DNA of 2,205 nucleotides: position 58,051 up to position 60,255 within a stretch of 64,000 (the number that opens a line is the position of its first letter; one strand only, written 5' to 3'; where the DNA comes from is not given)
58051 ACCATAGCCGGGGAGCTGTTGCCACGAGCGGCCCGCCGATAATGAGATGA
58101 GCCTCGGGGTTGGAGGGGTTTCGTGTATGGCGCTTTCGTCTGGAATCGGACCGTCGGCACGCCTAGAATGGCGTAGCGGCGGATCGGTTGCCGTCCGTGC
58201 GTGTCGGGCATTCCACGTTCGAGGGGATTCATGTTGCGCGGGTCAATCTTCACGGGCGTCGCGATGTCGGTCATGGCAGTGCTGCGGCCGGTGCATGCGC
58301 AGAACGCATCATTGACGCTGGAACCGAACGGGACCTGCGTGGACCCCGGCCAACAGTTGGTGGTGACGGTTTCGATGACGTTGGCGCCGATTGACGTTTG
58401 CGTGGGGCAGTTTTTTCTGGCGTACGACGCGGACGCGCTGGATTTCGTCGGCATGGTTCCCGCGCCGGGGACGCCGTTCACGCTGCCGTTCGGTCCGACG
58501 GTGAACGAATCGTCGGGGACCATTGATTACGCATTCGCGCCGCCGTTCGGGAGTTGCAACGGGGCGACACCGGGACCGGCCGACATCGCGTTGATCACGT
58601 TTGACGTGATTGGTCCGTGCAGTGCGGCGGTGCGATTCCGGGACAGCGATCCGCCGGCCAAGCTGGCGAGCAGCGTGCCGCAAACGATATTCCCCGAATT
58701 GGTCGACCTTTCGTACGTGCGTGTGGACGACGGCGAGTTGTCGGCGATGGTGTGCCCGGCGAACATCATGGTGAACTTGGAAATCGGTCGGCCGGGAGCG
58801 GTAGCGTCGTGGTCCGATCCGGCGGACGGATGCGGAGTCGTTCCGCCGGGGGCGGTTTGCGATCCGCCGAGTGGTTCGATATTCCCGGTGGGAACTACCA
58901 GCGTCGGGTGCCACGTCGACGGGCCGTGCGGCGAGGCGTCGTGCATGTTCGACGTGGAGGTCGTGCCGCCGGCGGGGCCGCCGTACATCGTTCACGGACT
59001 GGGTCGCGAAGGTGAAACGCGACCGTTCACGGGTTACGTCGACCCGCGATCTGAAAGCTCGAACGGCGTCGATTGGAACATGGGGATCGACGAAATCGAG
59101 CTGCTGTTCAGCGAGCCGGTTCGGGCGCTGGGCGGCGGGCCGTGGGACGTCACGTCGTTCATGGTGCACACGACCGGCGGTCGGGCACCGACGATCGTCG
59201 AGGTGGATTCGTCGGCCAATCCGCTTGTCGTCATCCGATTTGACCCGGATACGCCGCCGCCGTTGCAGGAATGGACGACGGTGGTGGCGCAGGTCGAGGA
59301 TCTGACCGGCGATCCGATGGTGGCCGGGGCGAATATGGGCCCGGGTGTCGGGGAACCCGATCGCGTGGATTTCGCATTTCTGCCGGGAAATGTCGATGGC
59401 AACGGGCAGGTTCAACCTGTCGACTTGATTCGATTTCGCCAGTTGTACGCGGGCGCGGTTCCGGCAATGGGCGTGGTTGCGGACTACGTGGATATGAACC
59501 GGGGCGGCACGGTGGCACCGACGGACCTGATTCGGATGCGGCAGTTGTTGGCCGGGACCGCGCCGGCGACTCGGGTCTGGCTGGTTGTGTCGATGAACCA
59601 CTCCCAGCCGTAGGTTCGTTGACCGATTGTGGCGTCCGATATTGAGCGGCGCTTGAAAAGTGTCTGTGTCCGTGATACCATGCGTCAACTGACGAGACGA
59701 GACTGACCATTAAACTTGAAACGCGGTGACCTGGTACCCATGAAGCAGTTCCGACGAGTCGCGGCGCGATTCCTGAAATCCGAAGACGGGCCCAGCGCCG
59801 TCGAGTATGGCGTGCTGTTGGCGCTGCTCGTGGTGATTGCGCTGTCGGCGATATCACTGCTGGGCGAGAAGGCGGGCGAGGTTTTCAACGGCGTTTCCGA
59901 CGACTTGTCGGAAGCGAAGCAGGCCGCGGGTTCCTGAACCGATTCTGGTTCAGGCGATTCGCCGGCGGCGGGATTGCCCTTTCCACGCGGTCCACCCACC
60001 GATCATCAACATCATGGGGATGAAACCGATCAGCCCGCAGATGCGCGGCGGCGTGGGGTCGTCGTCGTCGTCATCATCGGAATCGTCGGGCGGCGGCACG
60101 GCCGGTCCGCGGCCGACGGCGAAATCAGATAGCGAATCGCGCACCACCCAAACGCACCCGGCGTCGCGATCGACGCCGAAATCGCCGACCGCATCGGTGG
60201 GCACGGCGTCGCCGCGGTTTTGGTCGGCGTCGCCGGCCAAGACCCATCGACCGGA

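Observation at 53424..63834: Candidate cohesin/dockerin-based cell-surface assembly locus with two giant beta-helix proteins, a cohesin-HYR-dockerin adaptor and a lone Flp pilin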

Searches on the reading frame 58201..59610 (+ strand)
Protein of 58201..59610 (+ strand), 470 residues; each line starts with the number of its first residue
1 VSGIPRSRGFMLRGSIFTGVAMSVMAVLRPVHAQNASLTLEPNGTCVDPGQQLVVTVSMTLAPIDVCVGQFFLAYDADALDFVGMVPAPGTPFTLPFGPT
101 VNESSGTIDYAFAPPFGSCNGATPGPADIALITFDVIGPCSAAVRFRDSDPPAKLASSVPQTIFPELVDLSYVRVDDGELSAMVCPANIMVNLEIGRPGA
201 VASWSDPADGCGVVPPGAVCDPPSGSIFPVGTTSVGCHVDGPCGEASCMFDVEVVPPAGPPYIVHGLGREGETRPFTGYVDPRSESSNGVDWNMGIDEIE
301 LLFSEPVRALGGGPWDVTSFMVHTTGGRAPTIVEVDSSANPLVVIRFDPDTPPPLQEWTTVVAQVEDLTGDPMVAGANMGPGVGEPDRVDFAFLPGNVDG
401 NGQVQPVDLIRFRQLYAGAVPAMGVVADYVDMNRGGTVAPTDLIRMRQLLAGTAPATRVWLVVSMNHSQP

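Call 3: search_protein_families(library=pfam, proteins=[window:58201-59610:+], max_evalue=0.1)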
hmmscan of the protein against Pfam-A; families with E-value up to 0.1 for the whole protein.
window:58201-59610:+ (470 aa): 3 families
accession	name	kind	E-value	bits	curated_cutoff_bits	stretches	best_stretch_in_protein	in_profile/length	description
PF00963.24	Cohesin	-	8.9e-05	23.2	24.1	1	45-140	8-105/139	Cohesin domain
PF02494.22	HYR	-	0.00077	20.2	21.7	1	182-254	7-81/81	HYR domain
PF00404.24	Dockerin_1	-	0.019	15.6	22.9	1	397-449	3-55/57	Dockerin type I domain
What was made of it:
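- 58744..58962 (+): B, HYR domain (residues 182-254). Pfam HYR 20.2 bits against a cut-off of 21.7 (call 3).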

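Call 4: search_protein_families(library=ncbifam, proteins=[window:58201-59610:+], max_evalue=0.1)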
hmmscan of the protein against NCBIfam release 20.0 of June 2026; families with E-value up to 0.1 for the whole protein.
window:58201-59610:+ (470 aa): 0 families

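Call 12: find_homologous_proteins(query=window:58201-59610:+, max_evalue=0.001)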
Query window:58201-59610:+ (470 aa): 22 proteins with E <= 0.001 among 8000 candidates.
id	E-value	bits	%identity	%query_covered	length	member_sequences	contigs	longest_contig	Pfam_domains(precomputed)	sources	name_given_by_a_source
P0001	2.6e-196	671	64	98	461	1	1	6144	PF00404.25,PF00963.25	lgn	-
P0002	1.5e-105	372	43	93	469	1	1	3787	PF02494.23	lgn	-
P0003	2.9e-69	252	53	50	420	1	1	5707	PF00404.25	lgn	-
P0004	8.1e-67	244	52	50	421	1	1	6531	PF00404.25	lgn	-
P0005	3.1e-65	239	52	50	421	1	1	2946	PF00404.25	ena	-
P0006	4.1e-65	239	53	48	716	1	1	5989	PF00404.25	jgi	jgi:Dockerin type I domain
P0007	3.1e-52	196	50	44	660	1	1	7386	PF22148.2,PF00082.28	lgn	-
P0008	5.1e-52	195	50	44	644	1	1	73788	PF22148.2,PF00082.28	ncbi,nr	ncbi:MAG: S8 family serine peptidase [Phycisphaerales bacterium]|nr:S8 family serine peptidase [Phyc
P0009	2.5e-48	183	46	45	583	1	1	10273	PF00404.25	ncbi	-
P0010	4.7e-45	172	47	47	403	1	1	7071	-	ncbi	-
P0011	4.3e-44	169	30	73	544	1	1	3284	PF07452.18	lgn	-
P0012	1.0e-43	168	45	50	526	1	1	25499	PF14312.13,PF00722.29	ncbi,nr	ncbi:MAG: family 16 glycosylhydrolase [Phycisphaerales bacterium]|nr:family 16 glycosylhydrolase [Ph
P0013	2.3e-43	167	41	47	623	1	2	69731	PF00404.25,PF07995.18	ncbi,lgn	-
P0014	5.5e-39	152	44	46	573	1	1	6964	-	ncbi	-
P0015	6.4e-39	152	42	47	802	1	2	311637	-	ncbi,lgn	-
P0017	1.8e-36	144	42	43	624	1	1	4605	PF00404.25,PF07995.18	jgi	jgi:glucose/arabinose dehydrogenase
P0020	1.2e-9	56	41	18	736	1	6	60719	PF02494.23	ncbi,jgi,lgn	-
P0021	1.7e-6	45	38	17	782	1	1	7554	PF27332.1,PF02494.23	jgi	jgi:large repetitive protein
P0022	2.7e-4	38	39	16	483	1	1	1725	PF02494.23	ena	-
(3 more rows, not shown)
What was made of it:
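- On HYR (Pfam PF02494): P0002 has a precomputed HYR hit (call 12).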

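Call 13: find_encoding_contigs(protein=P0001, flank=10000)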
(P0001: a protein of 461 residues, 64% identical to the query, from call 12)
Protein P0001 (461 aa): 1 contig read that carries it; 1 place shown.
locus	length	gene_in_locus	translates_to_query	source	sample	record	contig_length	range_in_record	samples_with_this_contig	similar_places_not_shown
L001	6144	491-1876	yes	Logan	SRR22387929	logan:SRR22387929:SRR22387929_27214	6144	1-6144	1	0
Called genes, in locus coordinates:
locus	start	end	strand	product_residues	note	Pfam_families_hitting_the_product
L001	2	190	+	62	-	?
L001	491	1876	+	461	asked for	PF00963:Cohesin (weak), PF00404:Dockerin_1 (weak)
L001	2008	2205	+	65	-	PF04964:Flp_Fap (weak)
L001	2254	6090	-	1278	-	-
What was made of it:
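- The four genes are adjacent in two genomes (window and L001, call 13).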

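Call 14: find_encoding_contigs(protein=P0002, flank=10000)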
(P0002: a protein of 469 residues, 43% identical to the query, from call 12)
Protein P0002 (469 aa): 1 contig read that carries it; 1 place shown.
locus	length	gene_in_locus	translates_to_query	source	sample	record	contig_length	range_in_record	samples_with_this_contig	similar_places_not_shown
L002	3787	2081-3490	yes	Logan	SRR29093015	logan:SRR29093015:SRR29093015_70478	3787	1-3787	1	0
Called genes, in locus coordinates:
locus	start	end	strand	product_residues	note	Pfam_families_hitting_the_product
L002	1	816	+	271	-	?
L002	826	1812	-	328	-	-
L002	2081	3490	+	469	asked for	PF02494:HYR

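Call 34: predict_structure(alignment_id=A1)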
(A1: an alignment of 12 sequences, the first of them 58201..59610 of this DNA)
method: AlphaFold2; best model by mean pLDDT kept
length: 470 residues; sequences in the alignment: 12
mean_pLDDT: 49.7   pTM: 0.38
mean pLDDT of the five models: 49.7, 46.9, 45.3, 42.2, 41.5
residues with pLDDT >= 90: 0; 70-90: 92; 50-70: 100; < 50: 278
segments of 3 or more residues with pLDDT < 50: 1-4, 6-45, 61-69, 94-104, 113-124, 148-259, 266-273, 292-295, 380-382, 396-463
pLDDT, mean of each block of 10 residues (from residue 1): 38 33 29 38 53 66 45 62 69 46 52 41 54 69 48 32 24 27 34 33 37 31 30 38 39 39 53 49 51 59 73 81 84 79 76 75 78 61 64 52 42 39 38 37 43 35 60
secondary structure, 60 per line:
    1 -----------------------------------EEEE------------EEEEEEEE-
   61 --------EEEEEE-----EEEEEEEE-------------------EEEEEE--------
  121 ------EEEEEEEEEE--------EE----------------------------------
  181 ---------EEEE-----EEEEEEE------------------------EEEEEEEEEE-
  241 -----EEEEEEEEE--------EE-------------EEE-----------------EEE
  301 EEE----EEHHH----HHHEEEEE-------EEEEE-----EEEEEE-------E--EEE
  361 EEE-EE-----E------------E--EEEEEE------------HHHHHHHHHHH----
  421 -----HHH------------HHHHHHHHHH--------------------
elements in order: E36-39 E52-59 E69-74 E80-87 E107-112 E127-136 E190-193 E199-205 E230-239 E246-254 E278-280 E298-303 E320-324 E332-336 E342-347 E358-363 E388-393 H406-416 H441-450
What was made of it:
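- On Cohesin (Pfam PF00963): However, the model's pLDDT in this domain is only about 45-69 (call 34).
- The B model is poor (pLDDT 49.7, call 34).
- Tried and rejected: Structure of full-length B. AlphaFold2 with 12 sequences gave a poor model (pLDDT 49.7, call 34).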

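Call 57: search_protein_families(library=pfam, proteins=[L002:826-1812:-], max_evalue=1)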
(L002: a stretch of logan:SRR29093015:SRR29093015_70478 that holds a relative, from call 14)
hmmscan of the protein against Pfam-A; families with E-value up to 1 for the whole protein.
L002:826-1812:- (328 aa): 0 families

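Call 61: fold_search(model_id=the predicted structure, library=pdb)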
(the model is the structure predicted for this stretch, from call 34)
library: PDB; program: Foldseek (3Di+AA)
matches with E <= 10: 758; with E <= 0.001: 17
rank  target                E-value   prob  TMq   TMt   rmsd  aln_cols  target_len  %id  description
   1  4fl4_L                1.7e-04  0.98  0.16  0.23  21.8       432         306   12  Scaffoldin conformation and dynamics revealed by a ternary complex from the Clostridium thermocellum cellulosome (released 2012-06-27)
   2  5nrk_A                2.1e-04  1.00  0.17  0.49   4.9       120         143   23  Crystal structure of the sixth cohesin from Acetivibrio cellulolyticus' scaffoldin B in complex with Cel5 dockerin S15 (released 2018-01-31)
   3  6kgc_A                2.3e-04  1.00  0.18  0.53   4.9       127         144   16  Crystal structure of CaDoc0917(R49D)-CaCohA2 complex at pH 5.4 (released 2020-07-08)
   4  6kgf_A                3.8e-04  1.00  0.18  0.55   3.5       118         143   15  Crystal structure of CaDoc0917(R16D)-CaCohA2 complex at pH 8.2 (released 2020-07-08)
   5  2bm3                  4.0e-04  1.00  0.18  0.48   8.1       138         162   23  Structure of the Type II cohesin from Clostridium thermocellum SdbA (released 2005-03-10)
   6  6kge_A                4.2e-04  1.00  0.18  0.56   3.5       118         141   15  Crystal structure of CaDoc0917(R16D)-CaCohA2 complex at pH 5.5 (released 2020-07-08)
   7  6kgd_A                4.2e-04  1.00  0.18  0.51   3.6       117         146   16  Crystal structure of CaDoc0917(R49D)-CaCohA2 complex at pH 8.0 (released 2020-07-08)
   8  1g1k_A                4.7e-04  1.00  0.15  0.47   6.0       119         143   22  COHESIN MODULE FROM THE CELLULOSOME OF CLOSTRIDIUM CELLULOLYTICUM (released 2000-11-22)
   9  3qc6                  5.5e-04  0.85  0.15  0.19  25.8       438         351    9  GspB (released 2011-08-10)
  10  2ccl_A                5.8e-04  1.00  0.17  0.47  15.1       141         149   18  THE S45A, T46A MUTANT OF THE TYPE I COHESIN-DOCKERIN COMPLEX FROM THE CELLULOSOME OF CLOSTRIDIUM THERMOCELLUM (released 2007-02-13)
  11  2vn5_C                6.1e-04  1.00  0.15  0.44   6.3       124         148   22  The Clostridium cellulolyticum dockerin displays a dual binding mode for its cohesin partner (released 2008-05-20)
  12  5nrm_A                6.1e-04  1.00  0.17  0.49   4.9       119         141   24  Crystal structure of the sixth cohesin from Acetivibrio cellulolyticus' scaffoldin B in complex with Cel5 dockerin S51 (released 2018-01-31)
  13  2vn5_A                6.5e-04  1.00  0.16  0.49   5.4       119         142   24  The Clostridium cellulolyticum dockerin displays a dual binding mode for its cohesin partner (released 2008-05-20)
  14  4ums                  7.6e-04  1.00  0.16  0.43   3.8        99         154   22  The crystal structure of the seventh ScaB type I cohesin from Pseudobacteroides cellulosolvens (released 2015-05-06)
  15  6kgf_C                8.0e-04  1.00  0.17  0.49   3.9       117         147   17  Crystal structure of CaDoc0917(R16D)-CaCohA2 complex at pH 8.2 (released 2020-07-08)
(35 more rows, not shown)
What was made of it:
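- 58333..58620 (+): B, cohesin domain (residues 45-140). Foldseek top hits are cohesins, TM 0.43-0.56 (call 61).
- On Cohesin (Pfam PF00963): Foldseek top hits are almost all cohesins (probability 1.0, TM 0.43-0.56, call 61).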

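Call 79: find_related_loci(query=A1, collection=metagenome_contigs, flank=6000)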
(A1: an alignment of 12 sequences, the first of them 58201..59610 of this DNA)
Query A1 (470 aa) in metagenome_contigs; peptide patterns used: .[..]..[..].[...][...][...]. (x = any residue, [..] = any of these).
112 stretches matched a pattern; 9 encode a relative of the query (tblastn E <= 1e-3); 9 distinct loci.
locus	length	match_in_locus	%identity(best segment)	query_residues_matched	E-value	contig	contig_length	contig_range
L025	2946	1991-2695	51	236-469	3e-69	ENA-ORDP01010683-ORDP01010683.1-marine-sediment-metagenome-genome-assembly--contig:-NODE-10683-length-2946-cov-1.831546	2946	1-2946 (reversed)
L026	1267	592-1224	49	260-470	2e-56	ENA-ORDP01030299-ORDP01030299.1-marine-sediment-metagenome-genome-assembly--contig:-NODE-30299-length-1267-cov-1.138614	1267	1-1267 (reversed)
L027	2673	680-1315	44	261-470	2e-49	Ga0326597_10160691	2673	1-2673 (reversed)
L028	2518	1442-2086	42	261-470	2e-46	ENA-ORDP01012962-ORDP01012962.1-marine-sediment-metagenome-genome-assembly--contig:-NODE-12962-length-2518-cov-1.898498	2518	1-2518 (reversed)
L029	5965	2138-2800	43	245-460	6e-46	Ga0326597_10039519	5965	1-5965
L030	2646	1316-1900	43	277-470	4e-38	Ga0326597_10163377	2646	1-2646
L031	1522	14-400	47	344-470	8e-29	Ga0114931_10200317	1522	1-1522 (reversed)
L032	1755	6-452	39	326-470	3e-26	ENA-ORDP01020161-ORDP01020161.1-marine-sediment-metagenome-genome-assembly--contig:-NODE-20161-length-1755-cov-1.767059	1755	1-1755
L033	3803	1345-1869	29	238-394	2e-17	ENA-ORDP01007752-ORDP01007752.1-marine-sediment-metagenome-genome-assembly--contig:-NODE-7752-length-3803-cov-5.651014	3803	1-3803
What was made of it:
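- Tried and rejected: The second scan gave only nine short contigs carrying the C-module (call 79).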

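Call 80: find_encoding_contigs(protein=P0015, flank=10000, max_places=1)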
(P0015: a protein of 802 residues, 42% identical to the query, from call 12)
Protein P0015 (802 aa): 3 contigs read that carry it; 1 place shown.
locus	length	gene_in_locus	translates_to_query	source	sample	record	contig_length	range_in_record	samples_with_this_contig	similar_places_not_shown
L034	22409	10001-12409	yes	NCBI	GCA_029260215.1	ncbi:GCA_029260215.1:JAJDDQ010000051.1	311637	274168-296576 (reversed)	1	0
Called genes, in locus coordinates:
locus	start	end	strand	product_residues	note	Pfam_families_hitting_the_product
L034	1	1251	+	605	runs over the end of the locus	PF00999:Na_H_Exchanger, PF02254:TrkA_N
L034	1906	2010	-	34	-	-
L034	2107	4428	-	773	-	PF09826:Beta_propel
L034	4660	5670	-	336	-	-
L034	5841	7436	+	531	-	PF00224:PK, PF02887:PK_C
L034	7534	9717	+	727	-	PF04371:PAD_porph (faint)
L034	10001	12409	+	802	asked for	-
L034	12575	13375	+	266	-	PF00378:ECH_1, PF16113:ECH_2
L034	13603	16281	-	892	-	-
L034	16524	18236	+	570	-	PF00890:FAD_binding_2, PF01134:GIDA (weak), PF01266:DAO (weak), PF07992:Pyr_redox_2 (faint), PF12831:FAD_oxidored, PF02910:Succ_DH_flav_C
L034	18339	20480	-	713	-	PF02225:PA, PF04389:Peptidase_M28, PF04253:TFR_dimer (weak)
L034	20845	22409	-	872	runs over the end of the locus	PF00498:FHA, PF16697:Yop-YscD_cpl, PF18221:MU2_FHA (faint), PF00498:FHA, PF16697:Yop-YscD_cpl (weak), PF12072:RNase_Y_N (faint), PF27881:CRWN_N (faint), PF28019:HmpF (faint)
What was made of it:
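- Cargo genes are scattered among housekeeping genes (call 80).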

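Call 81: find_encoding_contigs(protein=P0008, flank=10000, max_places=1)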
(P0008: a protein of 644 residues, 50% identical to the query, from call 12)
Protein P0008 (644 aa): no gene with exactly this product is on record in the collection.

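Call 83: search_dna_similar(query=window:58201-59610:+, collection=plasmids, mode=protein, max_rows=5)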
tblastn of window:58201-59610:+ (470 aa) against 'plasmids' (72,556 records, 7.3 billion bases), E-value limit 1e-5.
No match.
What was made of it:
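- Tried and rejected: Plasmid origin. tblastn of B against PLSDB found no match (call 83).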

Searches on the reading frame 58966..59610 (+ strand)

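Call 57: search_protein_families(library=pfam, proteins=[window:58966-59610:+], max_evalue=1)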
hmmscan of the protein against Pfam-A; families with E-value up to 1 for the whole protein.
window:58966-59610:+ (215 aa): 2 families
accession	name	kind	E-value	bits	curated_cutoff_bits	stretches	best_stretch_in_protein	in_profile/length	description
PF00404.24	Dockerin_1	-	0.0057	17.3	22.9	1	142-194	3-55/57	Dockerin type I domain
PF08207.18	EFP_N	-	0.15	12.5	23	0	56-80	14-37/58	Elongation factor P (EF-P) KOW-like domain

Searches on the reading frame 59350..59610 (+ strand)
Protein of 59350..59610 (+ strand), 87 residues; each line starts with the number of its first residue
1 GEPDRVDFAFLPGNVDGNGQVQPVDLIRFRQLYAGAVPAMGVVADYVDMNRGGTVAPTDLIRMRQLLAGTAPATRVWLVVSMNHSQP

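Call 11: search_protein_families(library=ncbifam, proteins=[window:59350-59610:+], max_evalue=10)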
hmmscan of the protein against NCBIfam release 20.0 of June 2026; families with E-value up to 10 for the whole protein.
window:59350-59610:+ (87 aa): 1 family
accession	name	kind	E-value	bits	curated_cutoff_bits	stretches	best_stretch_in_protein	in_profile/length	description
NF049990.1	CellobisidaseCelK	equivalog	0.065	11.3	1700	1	10-69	827-884/889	cellulose 1,4-beta-cellobiosidase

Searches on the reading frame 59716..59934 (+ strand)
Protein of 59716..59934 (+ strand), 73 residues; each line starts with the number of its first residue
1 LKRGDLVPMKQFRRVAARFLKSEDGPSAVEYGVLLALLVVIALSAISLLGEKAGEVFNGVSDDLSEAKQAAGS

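Call 3: search_protein_families(library=pfam, proteins=[window:59716-59934:+], max_evalue=0.1)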
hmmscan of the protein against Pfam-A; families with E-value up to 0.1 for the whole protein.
window:59716-59934:+ (73 aa): 1 family
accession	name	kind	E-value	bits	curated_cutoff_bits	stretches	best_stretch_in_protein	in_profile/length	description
PF04964.19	Flp_Fap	-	6.7e-05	23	32.2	1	19-62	1-44/46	Flp/Fap pilin component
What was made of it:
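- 59716..59937 (+): Gene C: Flp-type prepilin (probable start at the ATG at 59740). A sigma-70-like promoter match lies at 59653-59681. Pfam Flp_Fap E 6.7e-5, 23 bits, below the cut-off of 32.2 (call 3).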

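Call 4: search_protein_families(library=ncbifam, proteins=[window:59716-59934:+], max_evalue=0.1)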
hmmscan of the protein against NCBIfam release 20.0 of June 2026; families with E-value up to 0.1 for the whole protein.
window:59716-59934:+ (73 aa): 0 families

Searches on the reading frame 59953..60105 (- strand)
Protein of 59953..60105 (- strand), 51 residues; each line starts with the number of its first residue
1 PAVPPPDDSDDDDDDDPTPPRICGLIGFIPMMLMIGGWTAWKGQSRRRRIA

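Call 46: search_protein_families(library=ncbifam, proteins=[window:59953-60105:-], max_evalue=10)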
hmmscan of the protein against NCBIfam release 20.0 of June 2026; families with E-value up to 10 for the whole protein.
seq(51 aa): 0 families
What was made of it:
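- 59953..60048 (-): D, C-terminal anchor or sorting-signal-like tail: P-x-[ILMV]-C-G-[LI]-x-G, a hydrophobic helix, then a basic end. Cys-Gly is invariant. No NCBIfam sorting-signal model matches (call 46).
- Closest known: C-terminal sorting signals. Different: No curated model matches (call 46).
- Tried and rejected: None matched (call 46).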
